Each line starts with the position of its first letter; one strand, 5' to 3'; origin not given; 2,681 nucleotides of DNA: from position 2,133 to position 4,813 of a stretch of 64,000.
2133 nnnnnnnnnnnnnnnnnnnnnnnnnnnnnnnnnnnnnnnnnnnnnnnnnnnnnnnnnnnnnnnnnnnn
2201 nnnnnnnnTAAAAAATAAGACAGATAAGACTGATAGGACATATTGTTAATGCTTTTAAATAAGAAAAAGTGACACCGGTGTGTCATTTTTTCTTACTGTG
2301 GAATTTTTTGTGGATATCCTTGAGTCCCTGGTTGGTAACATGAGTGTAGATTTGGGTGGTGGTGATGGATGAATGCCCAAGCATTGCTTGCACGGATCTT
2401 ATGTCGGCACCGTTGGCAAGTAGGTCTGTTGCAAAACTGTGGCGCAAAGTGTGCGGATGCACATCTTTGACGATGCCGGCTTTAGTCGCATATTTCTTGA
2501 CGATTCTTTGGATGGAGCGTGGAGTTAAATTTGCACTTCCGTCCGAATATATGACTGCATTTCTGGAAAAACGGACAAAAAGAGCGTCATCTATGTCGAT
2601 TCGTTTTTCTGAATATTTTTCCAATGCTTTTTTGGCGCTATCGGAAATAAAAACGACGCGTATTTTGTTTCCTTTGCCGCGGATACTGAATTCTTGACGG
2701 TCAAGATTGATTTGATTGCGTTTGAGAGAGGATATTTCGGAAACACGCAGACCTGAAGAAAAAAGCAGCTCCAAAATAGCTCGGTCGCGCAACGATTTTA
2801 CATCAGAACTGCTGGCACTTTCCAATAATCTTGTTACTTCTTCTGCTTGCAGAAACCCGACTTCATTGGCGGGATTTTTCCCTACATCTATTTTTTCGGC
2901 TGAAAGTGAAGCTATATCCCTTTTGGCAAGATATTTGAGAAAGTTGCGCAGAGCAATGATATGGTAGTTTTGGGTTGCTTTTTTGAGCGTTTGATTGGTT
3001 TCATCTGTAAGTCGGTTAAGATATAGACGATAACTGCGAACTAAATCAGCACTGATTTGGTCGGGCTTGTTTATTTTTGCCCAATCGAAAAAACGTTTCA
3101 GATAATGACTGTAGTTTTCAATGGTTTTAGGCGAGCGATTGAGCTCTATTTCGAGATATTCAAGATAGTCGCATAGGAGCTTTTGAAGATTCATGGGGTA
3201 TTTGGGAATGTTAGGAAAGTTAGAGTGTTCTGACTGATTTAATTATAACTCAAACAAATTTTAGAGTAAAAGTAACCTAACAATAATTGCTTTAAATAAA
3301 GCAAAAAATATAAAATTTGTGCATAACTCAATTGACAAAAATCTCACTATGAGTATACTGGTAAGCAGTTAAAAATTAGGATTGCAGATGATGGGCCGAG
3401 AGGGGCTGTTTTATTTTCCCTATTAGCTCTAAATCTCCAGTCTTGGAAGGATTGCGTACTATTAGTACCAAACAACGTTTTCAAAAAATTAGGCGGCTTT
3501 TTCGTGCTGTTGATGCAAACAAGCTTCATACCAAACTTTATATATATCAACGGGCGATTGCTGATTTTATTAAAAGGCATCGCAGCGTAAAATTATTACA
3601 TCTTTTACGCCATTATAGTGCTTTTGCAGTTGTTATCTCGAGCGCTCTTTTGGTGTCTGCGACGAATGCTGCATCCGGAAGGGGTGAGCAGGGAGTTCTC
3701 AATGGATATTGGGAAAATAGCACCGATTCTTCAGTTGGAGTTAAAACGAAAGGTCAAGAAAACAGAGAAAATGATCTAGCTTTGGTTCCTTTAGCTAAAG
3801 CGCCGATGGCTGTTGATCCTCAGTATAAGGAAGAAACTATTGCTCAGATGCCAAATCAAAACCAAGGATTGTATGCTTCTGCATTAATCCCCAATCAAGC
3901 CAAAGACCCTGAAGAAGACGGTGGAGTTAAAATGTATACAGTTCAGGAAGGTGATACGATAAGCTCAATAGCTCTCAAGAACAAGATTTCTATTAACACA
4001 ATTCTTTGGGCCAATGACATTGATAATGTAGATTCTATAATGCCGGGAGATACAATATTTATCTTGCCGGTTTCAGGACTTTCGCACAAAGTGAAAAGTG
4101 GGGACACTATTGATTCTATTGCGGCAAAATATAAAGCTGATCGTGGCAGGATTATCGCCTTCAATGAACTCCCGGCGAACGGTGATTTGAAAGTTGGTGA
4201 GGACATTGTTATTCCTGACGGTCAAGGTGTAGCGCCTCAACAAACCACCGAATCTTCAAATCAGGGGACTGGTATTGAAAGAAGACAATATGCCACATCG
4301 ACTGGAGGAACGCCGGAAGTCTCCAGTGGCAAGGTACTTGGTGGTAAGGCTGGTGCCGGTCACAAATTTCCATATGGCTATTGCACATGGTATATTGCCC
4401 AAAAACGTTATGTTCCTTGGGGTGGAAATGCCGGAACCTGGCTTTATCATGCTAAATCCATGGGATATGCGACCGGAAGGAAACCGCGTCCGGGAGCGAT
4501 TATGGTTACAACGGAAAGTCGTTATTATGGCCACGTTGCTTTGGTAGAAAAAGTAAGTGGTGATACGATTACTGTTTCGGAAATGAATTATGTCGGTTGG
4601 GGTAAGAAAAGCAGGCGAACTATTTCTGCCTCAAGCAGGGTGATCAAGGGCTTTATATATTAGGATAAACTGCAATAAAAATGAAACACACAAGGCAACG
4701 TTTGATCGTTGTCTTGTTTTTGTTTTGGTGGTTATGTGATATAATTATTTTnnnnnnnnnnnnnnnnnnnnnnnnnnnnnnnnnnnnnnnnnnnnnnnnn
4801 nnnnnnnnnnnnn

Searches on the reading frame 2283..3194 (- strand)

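Call 76: search_protein_families(library=pfam, proteins=[window:2283-3194:-], max_evalue=0.00001)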
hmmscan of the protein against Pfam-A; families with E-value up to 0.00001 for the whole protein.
window:2283-3194:- (303 aa): 3 families
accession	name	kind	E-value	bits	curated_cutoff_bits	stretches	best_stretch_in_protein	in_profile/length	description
PF00589.27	Phage_integrase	-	1.5e-45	155.5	27.1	1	114-288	2-170/172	Phage integrase family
PF02899.23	Phage_int_SAM_1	-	4.8e-13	49.6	22.3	1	9-92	3-82/83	Phage integrase, N-terminal SAM-like domain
PF13495.12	Phage_int_SAM_4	-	9.6e-09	36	27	1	12-94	7-83/85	Phage integrase, N-terminal SAM-like domain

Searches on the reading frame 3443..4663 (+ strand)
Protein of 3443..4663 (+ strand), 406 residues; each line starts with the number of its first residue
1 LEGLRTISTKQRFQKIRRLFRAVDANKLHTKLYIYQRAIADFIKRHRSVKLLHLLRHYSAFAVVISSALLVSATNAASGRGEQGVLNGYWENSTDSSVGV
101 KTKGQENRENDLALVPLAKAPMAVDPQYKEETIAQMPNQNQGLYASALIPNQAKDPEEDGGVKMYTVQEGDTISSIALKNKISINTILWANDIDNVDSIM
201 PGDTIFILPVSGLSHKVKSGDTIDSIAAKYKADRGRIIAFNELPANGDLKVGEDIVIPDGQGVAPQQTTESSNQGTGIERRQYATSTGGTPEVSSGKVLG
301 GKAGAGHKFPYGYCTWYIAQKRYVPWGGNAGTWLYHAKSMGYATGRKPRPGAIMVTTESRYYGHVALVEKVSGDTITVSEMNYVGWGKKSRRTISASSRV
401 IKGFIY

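Call 76: search_protein_families(library=pfam, proteins=[window:3443-4663:+], max_evalue=0.00001)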
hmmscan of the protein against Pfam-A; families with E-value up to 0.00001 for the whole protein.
window:3443-4663:+ (406 aa): 3 families
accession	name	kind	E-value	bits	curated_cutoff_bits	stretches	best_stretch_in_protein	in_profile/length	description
PF01476.26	LysM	-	3.9e-22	78.4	20.9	2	165-207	1-42/43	LysM domain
PF05257.22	CHAP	-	1.3e-18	67.7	26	1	307-382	4-81/81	CHAP domain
PF23473.1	LysM3_LYK4_5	-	1.4e-10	41.5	29.3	0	165-209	5-47/48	LYK4/5 LysM3 domain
